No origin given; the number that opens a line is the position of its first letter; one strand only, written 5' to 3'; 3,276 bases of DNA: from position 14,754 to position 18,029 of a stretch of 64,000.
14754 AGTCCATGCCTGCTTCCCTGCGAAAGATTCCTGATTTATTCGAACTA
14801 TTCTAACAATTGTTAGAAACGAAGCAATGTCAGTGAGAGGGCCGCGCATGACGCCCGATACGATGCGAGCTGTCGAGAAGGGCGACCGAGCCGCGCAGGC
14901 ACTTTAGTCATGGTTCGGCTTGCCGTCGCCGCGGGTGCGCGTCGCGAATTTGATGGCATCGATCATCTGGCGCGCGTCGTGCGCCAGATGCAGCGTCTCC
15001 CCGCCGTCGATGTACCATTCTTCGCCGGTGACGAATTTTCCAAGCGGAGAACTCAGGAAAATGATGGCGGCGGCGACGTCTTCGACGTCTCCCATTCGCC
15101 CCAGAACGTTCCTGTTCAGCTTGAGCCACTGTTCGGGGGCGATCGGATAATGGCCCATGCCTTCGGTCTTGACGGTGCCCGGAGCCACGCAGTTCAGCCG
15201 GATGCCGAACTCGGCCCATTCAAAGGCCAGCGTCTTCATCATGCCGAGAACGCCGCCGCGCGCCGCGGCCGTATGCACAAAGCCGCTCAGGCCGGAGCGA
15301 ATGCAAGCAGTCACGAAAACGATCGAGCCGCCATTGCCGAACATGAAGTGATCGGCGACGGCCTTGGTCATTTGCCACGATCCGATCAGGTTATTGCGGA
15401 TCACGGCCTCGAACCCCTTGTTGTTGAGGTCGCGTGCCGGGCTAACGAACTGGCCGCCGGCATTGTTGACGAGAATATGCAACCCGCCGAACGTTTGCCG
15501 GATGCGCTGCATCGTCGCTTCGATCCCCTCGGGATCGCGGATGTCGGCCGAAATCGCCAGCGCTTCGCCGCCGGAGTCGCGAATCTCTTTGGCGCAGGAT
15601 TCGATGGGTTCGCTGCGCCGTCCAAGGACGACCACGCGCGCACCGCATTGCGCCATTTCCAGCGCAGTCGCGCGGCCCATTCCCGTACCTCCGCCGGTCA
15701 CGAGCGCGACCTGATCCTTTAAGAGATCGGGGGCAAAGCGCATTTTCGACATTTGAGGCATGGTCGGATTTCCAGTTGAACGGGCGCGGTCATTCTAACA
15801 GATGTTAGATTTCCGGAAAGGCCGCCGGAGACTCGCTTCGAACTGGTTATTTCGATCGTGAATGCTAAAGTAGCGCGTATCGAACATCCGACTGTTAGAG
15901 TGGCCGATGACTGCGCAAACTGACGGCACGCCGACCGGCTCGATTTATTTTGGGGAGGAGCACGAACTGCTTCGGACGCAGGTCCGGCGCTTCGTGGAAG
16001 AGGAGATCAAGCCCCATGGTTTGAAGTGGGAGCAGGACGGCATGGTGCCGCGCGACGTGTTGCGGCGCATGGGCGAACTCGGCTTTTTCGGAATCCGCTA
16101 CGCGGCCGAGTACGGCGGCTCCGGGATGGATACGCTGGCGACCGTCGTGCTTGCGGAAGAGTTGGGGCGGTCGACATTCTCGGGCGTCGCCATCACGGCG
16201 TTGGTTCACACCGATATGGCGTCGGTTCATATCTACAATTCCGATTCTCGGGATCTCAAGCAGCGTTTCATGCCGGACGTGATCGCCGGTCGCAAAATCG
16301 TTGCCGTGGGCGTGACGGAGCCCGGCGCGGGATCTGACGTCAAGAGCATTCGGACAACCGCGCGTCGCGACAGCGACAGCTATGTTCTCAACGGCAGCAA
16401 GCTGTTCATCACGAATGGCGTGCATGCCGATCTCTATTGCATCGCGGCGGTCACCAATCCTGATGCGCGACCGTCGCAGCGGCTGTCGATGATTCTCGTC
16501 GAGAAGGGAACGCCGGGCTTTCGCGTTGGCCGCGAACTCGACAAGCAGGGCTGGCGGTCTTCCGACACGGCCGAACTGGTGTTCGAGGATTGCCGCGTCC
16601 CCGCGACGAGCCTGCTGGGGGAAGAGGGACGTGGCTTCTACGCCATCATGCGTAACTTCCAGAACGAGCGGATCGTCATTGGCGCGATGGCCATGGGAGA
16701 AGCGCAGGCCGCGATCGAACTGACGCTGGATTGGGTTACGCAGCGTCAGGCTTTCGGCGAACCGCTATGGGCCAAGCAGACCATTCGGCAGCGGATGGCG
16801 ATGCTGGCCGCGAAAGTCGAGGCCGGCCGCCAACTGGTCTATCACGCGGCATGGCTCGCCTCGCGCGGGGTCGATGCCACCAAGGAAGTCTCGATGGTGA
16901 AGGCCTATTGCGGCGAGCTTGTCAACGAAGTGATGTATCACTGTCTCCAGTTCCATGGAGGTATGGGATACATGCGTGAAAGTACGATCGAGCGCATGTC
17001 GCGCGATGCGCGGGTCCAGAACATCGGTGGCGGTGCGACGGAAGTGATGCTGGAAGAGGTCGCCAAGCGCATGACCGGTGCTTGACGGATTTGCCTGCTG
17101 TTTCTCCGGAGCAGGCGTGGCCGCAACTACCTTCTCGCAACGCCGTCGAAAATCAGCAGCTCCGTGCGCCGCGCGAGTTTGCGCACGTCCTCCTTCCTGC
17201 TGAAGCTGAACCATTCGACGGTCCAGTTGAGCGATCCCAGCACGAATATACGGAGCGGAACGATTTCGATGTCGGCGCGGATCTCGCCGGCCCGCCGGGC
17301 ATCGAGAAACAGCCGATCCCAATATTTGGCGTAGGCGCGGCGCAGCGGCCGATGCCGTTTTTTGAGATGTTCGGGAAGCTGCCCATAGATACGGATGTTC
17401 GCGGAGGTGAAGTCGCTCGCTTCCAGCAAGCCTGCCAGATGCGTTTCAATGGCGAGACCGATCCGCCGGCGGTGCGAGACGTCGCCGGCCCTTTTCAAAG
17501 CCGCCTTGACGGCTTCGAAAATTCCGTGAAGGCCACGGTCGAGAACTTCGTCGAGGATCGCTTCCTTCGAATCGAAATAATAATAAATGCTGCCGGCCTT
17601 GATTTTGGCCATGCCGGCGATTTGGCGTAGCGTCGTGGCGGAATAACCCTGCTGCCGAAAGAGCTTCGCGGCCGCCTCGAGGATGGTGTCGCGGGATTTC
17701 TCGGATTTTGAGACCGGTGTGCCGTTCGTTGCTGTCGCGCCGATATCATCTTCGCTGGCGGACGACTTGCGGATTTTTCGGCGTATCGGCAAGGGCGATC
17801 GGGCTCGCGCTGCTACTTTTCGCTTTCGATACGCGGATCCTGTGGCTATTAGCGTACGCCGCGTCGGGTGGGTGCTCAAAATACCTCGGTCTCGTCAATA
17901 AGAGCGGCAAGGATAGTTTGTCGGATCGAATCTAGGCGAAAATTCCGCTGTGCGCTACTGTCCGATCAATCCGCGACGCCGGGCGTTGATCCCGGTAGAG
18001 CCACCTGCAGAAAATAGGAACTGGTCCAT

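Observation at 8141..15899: A 16-bp palindrome, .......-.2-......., marks five promoter regions of the acyl-CoA cluster (candidate regulon operator)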

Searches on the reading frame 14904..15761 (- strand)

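Call 10: search_protein_families(library=pfam, proteins=[window:14904-15761:-])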
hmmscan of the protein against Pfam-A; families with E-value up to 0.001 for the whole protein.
window:14904-15761:- (285 aa): 3 families
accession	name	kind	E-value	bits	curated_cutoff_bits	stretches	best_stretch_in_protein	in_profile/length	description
PF13561.12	adh_short_C2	-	5.5e-49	167.3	27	1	26-254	6-234/236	Enoyl-(Acyl carrier protein) reductase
PF00106.31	adh_short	-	8.6e-48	162.8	26.6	1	17-201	1-186/195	short chain dehydrogenase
PF08659.16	KR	-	2.1e-12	47.8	22.6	1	19-137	3-125/180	KR domain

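Call 16: search_protein_families(library=ncbifam, proteins=[window:14904-15761:-], max_evalue=1e-10)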
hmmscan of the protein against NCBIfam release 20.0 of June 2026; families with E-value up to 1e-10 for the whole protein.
window:14904-15761:- (285 aa): 200 families (the best 25 are shown)
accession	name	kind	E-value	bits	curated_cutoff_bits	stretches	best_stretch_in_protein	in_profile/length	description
NF005752.0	PRK07576.1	subfamily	5.9e-56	189.7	321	1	14-270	7-265/271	SDR family oxidoreductase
NF005811.0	PRK07677.1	equivalog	8.6e-54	182.8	318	1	15-258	2-250/254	2,4-dienoyl-CoA reductase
NF005559.1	PRK07231.1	subfamily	2.9e-51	174.4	215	1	14-256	2-248/249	glucose 1-dehydrogenase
NF004791.0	PRK06138.1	equivalog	5.9e-50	169.9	312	1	14-256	3-250/252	SDR family oxidoreductase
NF004778.0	PRK06124.1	equivalog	1e-49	169.3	303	1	14-258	9-255/256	SDR family oxidoreductase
NF009466.0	PRK12826.1-2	subfamily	4.4e-49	167.2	222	1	16-256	3-245/248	3-oxoacyl-ACP reductase FabG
NF005681.0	PRK07478.1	subfamily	1.7e-48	165.2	267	1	13-256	3-250/254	SDR family oxidoreductase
NF004198.0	PRK05653.1-3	equivalog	2.5e-48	164.7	296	1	13-256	4-247/248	3-oxoacyl-ACP reductase FabG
NF004818.0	PRK06172.1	equivalog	3.4e-48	164.2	336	1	14-256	5-251/253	SDR family oxidoreductase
NF009468.0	PRK12826.1-4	equivalog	3.8e-48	164.4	318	1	14-258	5-250/256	SDR family oxidoreductase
NF006070.0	PRK08213.1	subfamily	2.1e-47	161.8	279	1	14-256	10-257/259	gluconate 5-dehydrogenase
NF004774.0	PRK06114.1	equivalog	6.8e-47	160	360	1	14-254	14-258/262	SDR family oxidoreductase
TIGR01830.1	3oxo_ACP_reduc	equivalog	1.4e-46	159.2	297.75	1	19-254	1-237/239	3-oxoacyl-[acyl-carrier-protein] reductase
NF004203.0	PRK05653.2-4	subfamily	1.7e-46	158.7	313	1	14-257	4-258/260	3-oxoacyl-ACP reductase FabG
NF005309.0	PRK06841.1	subfamily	2.2e-45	155.2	286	1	14-257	13-254/255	GolD/DthD family dehydrogenase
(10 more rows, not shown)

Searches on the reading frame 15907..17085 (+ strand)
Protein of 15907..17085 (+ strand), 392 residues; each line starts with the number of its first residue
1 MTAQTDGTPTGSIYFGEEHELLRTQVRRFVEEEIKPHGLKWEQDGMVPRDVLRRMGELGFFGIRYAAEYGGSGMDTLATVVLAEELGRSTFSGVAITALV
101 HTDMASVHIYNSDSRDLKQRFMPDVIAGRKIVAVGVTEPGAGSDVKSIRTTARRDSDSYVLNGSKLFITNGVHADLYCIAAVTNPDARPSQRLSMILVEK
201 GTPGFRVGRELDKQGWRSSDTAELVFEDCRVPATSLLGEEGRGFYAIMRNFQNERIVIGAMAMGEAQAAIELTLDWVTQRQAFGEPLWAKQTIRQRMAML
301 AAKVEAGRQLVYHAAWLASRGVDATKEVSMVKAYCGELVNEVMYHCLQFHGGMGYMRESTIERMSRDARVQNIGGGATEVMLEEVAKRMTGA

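Call 10: search_protein_families(library=pfam, proteins=[window:15907-17085:+])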
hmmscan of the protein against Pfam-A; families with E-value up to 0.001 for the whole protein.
window:15907-17085:+ (392 aa): 5 families
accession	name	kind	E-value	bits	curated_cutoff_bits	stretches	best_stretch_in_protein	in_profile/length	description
PF00441.29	Acyl-CoA_dh_1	-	3.4e-45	154.3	22.4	1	241-389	1-149/150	Acyl-CoA dehydrogenase, C-terminal domain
PF02771.21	Acyl-CoA_dh_N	-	6.8e-30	104.2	22.9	1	17-128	2-112/113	Acyl-CoA dehydrogenase, N-terminal domain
PF02770.24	Acyl-CoA_dh_M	-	4.5e-25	88.1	33.3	1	133-229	1-97/97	Acyl-CoA dehydrogenase, middle domain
PF08028.16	Acyl-CoA_dh_2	-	4.1e-17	63.2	22.7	1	256-371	1-126/134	Acyl-CoA dehydrogenase, C-terminal domain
PF22924.1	ACOX_C_alpha1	-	4.6e-06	27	27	1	327-388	106-167/169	Acyl-CoA oxidase, C-alpha1 domain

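Call 16: search_protein_families(library=ncbifam, proteins=[window:15907-17085:+], max_evalue=1e-10)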
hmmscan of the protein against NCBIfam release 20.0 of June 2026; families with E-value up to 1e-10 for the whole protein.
window:15907-17085:+ (392 aa): 18 families
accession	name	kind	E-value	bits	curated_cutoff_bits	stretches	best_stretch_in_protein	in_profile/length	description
NF042972.1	AcrlCoAredClosAcrC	equivalog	4.6e-100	334.9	640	1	14-382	4-369/378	acryloyl-CoA reductase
NF043006.1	CyhCrbnylCoADH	equivalog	1.7e-78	264.3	650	1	17-380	6-366/380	cyclohexane-1-carbonyl-CoA dehydrogenase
NF008997.0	PRK12341.1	equivalog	1.2e-70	238.5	537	1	16-383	6-370/382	acyl-CoA dehydrogenase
NF045552.1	GlutCoADH_Des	equivalog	3.4e-70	237.2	470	1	15-381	5-371/387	glutaryl-CoA dehydrogenase Acd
TIGR03207.1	cyc_hxne_CoA_dh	equivalog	2.2e-68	230.7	575.35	1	17-387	3-369/372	cyclohexanecarboxyl-CoA dehydrogenase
NF058590.1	AcCoDHFadEBacil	equivalog_domain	5.2e-68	230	600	1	15-320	21-322/586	acyl-CoA dehydrogenase FadE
NF045652.1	ProlPCPDhRedW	equivalog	3e-63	213.9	650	1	18-389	3-373/376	L-prolyl-[peptidyl-carrier protein] dehydrogenase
NF042439.1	SulpropCoADesulf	equivalog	1.6e-62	211.5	600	1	24-390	2-371/379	3-sulfinopropanoyl-CoA desulfinase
NF053553.1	prodigi_MBC_PigA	equivalog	1.6e-60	205.2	500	1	21-389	11-379/381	prodigiosin MBC biosynthesis dehydrogenase PigA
NF002885.1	PRK03354.1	equivalog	2.8e-51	174.7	540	1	16-387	6-371/378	crotonobetainyl-CoA dehydrogenase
NF037942.1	ac_ACP_DH_MbtN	equivalog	5.6e-38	130.7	700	1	25-390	8-366/376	mycobactin biosynthesis acyl-ACP dehydrogenase MbtN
NF052270.1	Staph_DH_FadE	equivalog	1.1e-28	100.1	600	1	20-391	27-395/400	acyl-CoA dehydrogenase FadE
TIGR03204.1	pimC_large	equivalog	2.9e-27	95.6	623.85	1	20-305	9-292/395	pimeloyl-CoA dehydrogenase large subunit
TIGR03203.1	pimD_small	equivalog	5.1e-27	94.9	652.7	1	43-365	34-352/378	pimeloyl-CoA dehydrogenase small subunit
NF049984.1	Rv1679_FadE16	equivalog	2e-26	93.1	600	1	37-391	15-367/371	Rv1679 family acyl-CoA dehydrogenase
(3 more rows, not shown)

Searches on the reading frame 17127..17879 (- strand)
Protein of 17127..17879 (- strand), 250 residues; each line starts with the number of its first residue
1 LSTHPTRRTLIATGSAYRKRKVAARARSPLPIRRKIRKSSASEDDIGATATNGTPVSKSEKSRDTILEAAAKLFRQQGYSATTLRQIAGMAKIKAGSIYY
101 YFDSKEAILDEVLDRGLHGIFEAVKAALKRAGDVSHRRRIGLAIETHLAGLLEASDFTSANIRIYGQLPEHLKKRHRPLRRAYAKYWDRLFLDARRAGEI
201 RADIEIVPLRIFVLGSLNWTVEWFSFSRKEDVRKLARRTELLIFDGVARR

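Call 11: search_protein_families(library=pfam, proteins=[window:17127-17879:-])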
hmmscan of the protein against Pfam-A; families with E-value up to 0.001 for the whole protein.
window:17127-17879:- (250 aa): 3 families
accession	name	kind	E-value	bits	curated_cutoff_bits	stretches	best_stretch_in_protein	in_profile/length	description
PF00440.29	TetR_N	-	1.7e-17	63.4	24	1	66-112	1-47/47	Bacterial regulatory proteins, tetR family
PF17932.6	TetR_C_24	-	3.8e-11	43.7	26.4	1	136-246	4-113/114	Tetracyclin repressor-like, C-terminal domain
PF08359.16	TetR_C_4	-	0.00094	19.8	21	0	122-244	10-131/133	YsiA-like protein, C-terminal region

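Call 15: find_homologous_proteins(query=window:17127-17879:-)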
Query window:17127-17879:- (250 aa): 1014 proteins with E <= 0.001 among 2684 candidates; the best 120 are listed.
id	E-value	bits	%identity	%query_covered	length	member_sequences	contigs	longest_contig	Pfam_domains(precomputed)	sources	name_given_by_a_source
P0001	2.0e-137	474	100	88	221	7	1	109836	PF00440.30,PF17932.7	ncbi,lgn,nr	ncbi:MAG TPA: TetR/AcrR family transcriptional regulator [Nitrobacter sp.]|nr:TetR/AcrR family trans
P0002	1.1e-122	426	56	80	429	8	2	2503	PF21597.3,PF00440.30,PF17932.7,PF08359.17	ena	-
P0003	2.6e-120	418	56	76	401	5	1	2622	PF21597.3,PF00440.30,PF17932.7,PF08359.17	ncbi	-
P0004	1.3e-118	413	54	81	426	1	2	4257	PF21597.3,PF00440.30,PF17932.7,PF08359.17,PF22604.2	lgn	-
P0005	2.3e-116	405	97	78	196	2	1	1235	PF00440.30,PF17932.7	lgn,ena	-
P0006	1.2e-115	403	57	77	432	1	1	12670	PF21597.3,PF00440.30,PF17932.7,PF08359.17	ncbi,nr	ncbi:MAG: TetR family transcriptional regulator [Marinosulfonomonas sp.]|nr:TetR family transcriptio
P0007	2.5e-115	402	50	79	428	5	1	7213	PF21597.3,PF00440.30,PF17932.7,PF08359.17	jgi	jgi:AcrR family transcriptional regulator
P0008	5.9e-114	397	50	81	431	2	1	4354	PF21597.3,PF00440.30,PF17932.7,PF08359.17,PF16925.11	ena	-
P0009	2.7e-113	395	49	79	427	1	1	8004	PF21597.3,PF00440.30,PF17932.7,PF08359.17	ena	-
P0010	4.0e-113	395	56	77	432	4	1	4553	PF21597.3,PF00440.30,PF17932.7,PF08359.17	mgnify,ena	mgnify:CR=1 FL=1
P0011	6.9e-113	394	53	82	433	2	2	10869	PF21597.3,PF00440.30,PF17932.7,PF08359.17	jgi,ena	-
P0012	6.5e-112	391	56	77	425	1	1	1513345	PF21597.3,PF00440.30,PF17932.7,PF08359.17,PF16925.11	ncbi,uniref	ncbi:TetR family transcriptional regulator [Hoeflea sp. TYP-13]|uniref:TetR family transcriptional r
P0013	3.1e-111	389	53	78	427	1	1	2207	PF21597.3,PF00440.30,PF17932.7,PF08359.17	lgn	-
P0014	3.7e-111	388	56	76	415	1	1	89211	PF21597.3,PF00440.30,PF17932.7,PF08359.17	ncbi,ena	-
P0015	1.6e-110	386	81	90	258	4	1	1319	PF00440.30,PF17932.7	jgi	jgi:TetR/AcrR family transcriptional regulator, cholesterol catabolism regulator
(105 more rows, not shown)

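Call 19: find_related_loci(query=A1, collection=genome_contigs, flank=10000)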
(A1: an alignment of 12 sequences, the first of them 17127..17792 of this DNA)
Query A1 (221 aa) in genome_contigs; peptide patterns used: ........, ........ (x = any residue, [..] = any of these).
282 stretches matched a pattern; 233 encode a relative of the query (tblastn E <= 1e-3); the best 80 are kept; 80 distinct loci.
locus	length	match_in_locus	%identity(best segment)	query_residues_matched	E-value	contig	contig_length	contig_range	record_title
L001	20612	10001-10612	87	18-221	8e-115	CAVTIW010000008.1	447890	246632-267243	MAG: uncultured Alphaproteobacteria bacterium isolate MFD06092.bin.2.181 genome assembly, contig: contig_54108, whole ge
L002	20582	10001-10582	88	28-221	4e-113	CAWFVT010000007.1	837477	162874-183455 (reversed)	MAG: uncultured proteobacterium isolate MFD04967.bin.2.112 genome assembly, contig: contig_2191, whole genome shotgun se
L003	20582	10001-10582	87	28-221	1e-111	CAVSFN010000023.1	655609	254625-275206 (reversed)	MAG: uncultured proteobacterium isolate MFD01872.bin.1.293 genome assembly, contig: contig_77439, whole genome shotgun s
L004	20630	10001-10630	81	8-221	2e-111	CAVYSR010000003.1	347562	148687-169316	MAG: uncultured proteobacterium isolate MFD05521.bin.3.166 genome assembly, contig: contig_112802, whole genome shotgun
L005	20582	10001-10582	87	28-221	1e-111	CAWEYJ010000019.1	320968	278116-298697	MAG: uncultured proteobacterium isolate MFD05512.bin.1.147 genome assembly, contig: contig_57626, whole genome shotgun s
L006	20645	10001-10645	80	8-220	5e-111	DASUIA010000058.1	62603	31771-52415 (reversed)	MAG TPA_asm: Bradyrhizobium sp. isolate SMAG_U1448 k141_141173, whole genome shotgun sequence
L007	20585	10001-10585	86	27-221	2e-110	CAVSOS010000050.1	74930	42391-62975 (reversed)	MAG: uncultured proteobacterium isolate MFD03044.bin.2.50 genome assembly, contig: contig_49984, whole genome shotgun se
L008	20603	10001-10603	84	20-220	4e-109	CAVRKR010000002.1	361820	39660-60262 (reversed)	MAG: uncultured Alphaproteobacteria bacterium isolate MFD05377.bin.2.162 genome assembly, contig: contig_138008, whole g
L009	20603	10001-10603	84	20-220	5e-109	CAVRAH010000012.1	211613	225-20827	MAG: uncultured Alphaproteobacteria bacterium isolate MFD00008.bin.1.150 genome assembly, contig: contig_86110, whole ge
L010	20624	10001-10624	81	18-221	7e-109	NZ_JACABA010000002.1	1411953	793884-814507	MAG: Rhodopseudomonas sp. isolate Cfx3-05 MAG05_2, whole genome shotgun sequence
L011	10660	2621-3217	83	20-218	2e-108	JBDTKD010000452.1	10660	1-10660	MAG: Bradyrhizobium sp. isolate cluster2_bin.69 k127_716711, whole genome shotgun sequence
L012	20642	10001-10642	77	2-218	2e-108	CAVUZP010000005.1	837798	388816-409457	MAG: uncultured Alphaproteobacteria bacterium isolate MFD04212.bin.2.89 genome assembly, contig: contig_6245, whole geno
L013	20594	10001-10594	83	23-220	2e-108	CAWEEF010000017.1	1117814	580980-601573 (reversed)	MAG: uncultured Alphaproteobacteria bacterium isolate MFD01213.bin.1.132 genome assembly, contig: contig_6108, whole gen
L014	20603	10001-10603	82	20-220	1e-107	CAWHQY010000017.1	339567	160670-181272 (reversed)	MAG: uncultured Alphaproteobacteria bacterium isolate MFD06526.bin.2.119 genome assembly, contig: contig_1563, whole gen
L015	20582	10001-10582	85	27-220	2e-107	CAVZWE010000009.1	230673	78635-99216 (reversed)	MAG: uncultured Alphaproteobacteria bacterium isolate MFD02134.bin.1.189 genome assembly, contig: contig_159, whole geno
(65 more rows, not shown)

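Call 22: search_solved_structures(query=window:17127-17792:-, max_evalue=0.001)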
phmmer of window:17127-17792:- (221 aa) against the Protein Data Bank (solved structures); distinct sequences matched with E-value up to 0.001: 142 (the best 60 are shown).
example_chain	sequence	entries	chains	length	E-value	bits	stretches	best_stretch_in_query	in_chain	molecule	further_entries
4mxm_A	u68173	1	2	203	8.5e-22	81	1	26-214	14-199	Transcriptional regulator I2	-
4mo7_A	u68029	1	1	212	8.6e-22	81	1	24-214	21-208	Transcriptional regulator I2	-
3ccy_A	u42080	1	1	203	6.5e-16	61.8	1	29-218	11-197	Putative TetR-family transcriptional regulator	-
2ibd_A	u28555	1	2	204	4.8e-15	59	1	32-219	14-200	Possible transcriptional regulator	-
3dcf_A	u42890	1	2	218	1.2e-14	57.7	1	32-217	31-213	transcriptional regulator of the TetR/AcrR family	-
9b7y_A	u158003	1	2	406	5.1e-14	55.6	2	35-133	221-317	Transcriptional repressor Mce3R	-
3vpr_A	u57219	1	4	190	4.4e-13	52.6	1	33-219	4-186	Transcriptional regulator, TetR family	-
2iai_A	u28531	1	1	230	2.4e-12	50.2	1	29-196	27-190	Putative transcriptional regulator SCO3833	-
3c07_A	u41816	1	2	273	2.9e-12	49.9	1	23-108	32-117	Putative tetR-family transcriptional regulator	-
3whb_A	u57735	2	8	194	4.6e-11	46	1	36-218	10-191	Fatty acid metabolism regulator protein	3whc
1vi0_A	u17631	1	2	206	5.2e-11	45.8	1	36-218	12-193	transcriptional regulator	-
5gp9_A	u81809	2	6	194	1.9e-10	43.9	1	33-220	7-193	Transcriptional regulator (TetR/AcrR family)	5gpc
3him_A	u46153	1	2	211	2.3e-10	43.7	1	30-210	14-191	Probable transcriptional regulator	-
5gpa_A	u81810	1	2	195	4e-10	42.9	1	33-220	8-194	Transcriptional regulator (TetR/AcrR family)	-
4me9_A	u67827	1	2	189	4.9e-10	42.6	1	32-98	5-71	Transcriptional regulator, TetR family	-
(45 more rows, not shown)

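Call 37: search_protein_families(library=ncbifam, proteins=[window:17127-17792:-], max_evalue=0.00001)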
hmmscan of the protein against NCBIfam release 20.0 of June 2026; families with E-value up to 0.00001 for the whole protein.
window:17127-17792:- (221 aa): 18 families
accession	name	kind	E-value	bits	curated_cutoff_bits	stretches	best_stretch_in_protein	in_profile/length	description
NF041196.1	ScbR_bind_reg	equivalog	1.9e-20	73.9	150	1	30-186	4-156/191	ScbR family autoregulator-binding transcription factor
NF053878.1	FATransRegFadRBac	equivalog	2.9e-16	59.8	200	1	35-218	6-188/190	fatty acid metabolism transcriptional regulator FadR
NF037937.1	septum_RefZ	equivalog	1.5e-14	54.4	180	1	34-115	1-82/195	forespore capture DNA-binding protein RefZ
NF050111.1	TransRegSACE7040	equivalog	7e-13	48.9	250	1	34-164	3-131/186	SACE_7040 family transcriptional regulator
NF053516.1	TranRepPrsAVib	equivalog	5.1e-12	46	300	1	29-102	3-76/208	TetR family transcriptional repressor PsrA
TIGR03384.1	betaine_BetI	equivalog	1.2e-11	44.7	201.3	1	31-138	7-112/189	choline-binding transcriptional repressor BetI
NF007949.0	PRK10668.1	equivalog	1.8e-10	40.7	271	1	29-86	8-65/216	multidrug efflux transporter transcriptional repressor AcrR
NF051457.1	acryl_TF_AcuR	equivalog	7.2e-09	35.2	247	1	29-120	14-104/204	acrylate utilization transcriptional regulator AcuR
NF051852.1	efflux_TF_MtrR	exception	8.3e-09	35.5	280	1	30-103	8-81/205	multidrug efflux system transcriptional repressor MtrR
NF001978.0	PRK00767.1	equivalog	9.2e-09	35.4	118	1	34-120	11-96/197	transcriptional regulator BetI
NF007430.0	PRK09975.1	equivalog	9.3e-09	34.7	274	1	30-85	9-64/220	acrEF/envCD operon transcriptional regulator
TIGR03613.1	RutR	equivalog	6.1e-08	32.8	368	1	31-89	7-65/202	pyrimidine utilization regulatory protein R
NF011584.0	PRK15008.1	equivalog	6.5e-08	32.7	230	1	23-90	9-76/212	HTH-type transcriptional regulator RutR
TIGR03968.1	mycofact_TetR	equivalog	7.8e-08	32.1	224.9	1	29-94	6-71/190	mycofactocin system transcriptional regulator MftR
NF053731.1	TransRegFasRMycb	equivalog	1.3e-07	31.6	330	1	31-116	10-93/199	HTH-type transcriptional activator FasR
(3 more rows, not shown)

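Call 77: predict_structure(alignment_id=A1)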
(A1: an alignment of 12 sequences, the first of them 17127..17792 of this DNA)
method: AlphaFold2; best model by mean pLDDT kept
length: 221 residues; sequences in the alignment: 12
mean_pLDDT: 55.0   pTM: 0.46
mean pLDDT of the five models: 55.0, 54.4, 48.0, 44.9, 39.9
residues with pLDDT >= 90: 0; 70-90: 27; 50-70: 110; < 50: 84
segments of 3 or more residues with pLDDT < 50: 1-28, 66-74, 174-179, 188-204, 209-211, 213-221
pLDDT, mean of each block of 10 residues (from residue 1): 35 33 43 57 59 55 51 54 66 79 75 66 55 53 69 68 66 49 46 42 49 43 35
secondary structure, 60 per line:
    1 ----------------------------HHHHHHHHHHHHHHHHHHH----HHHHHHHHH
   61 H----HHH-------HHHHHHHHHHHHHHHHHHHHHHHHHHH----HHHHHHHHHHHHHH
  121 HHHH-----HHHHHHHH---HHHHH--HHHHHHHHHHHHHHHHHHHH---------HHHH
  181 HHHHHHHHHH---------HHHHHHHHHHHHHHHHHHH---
elements in order: H29-47 H52-61 H76-102 H107-124 H130-137 H141-145 H148-167 H177-190 H200-218
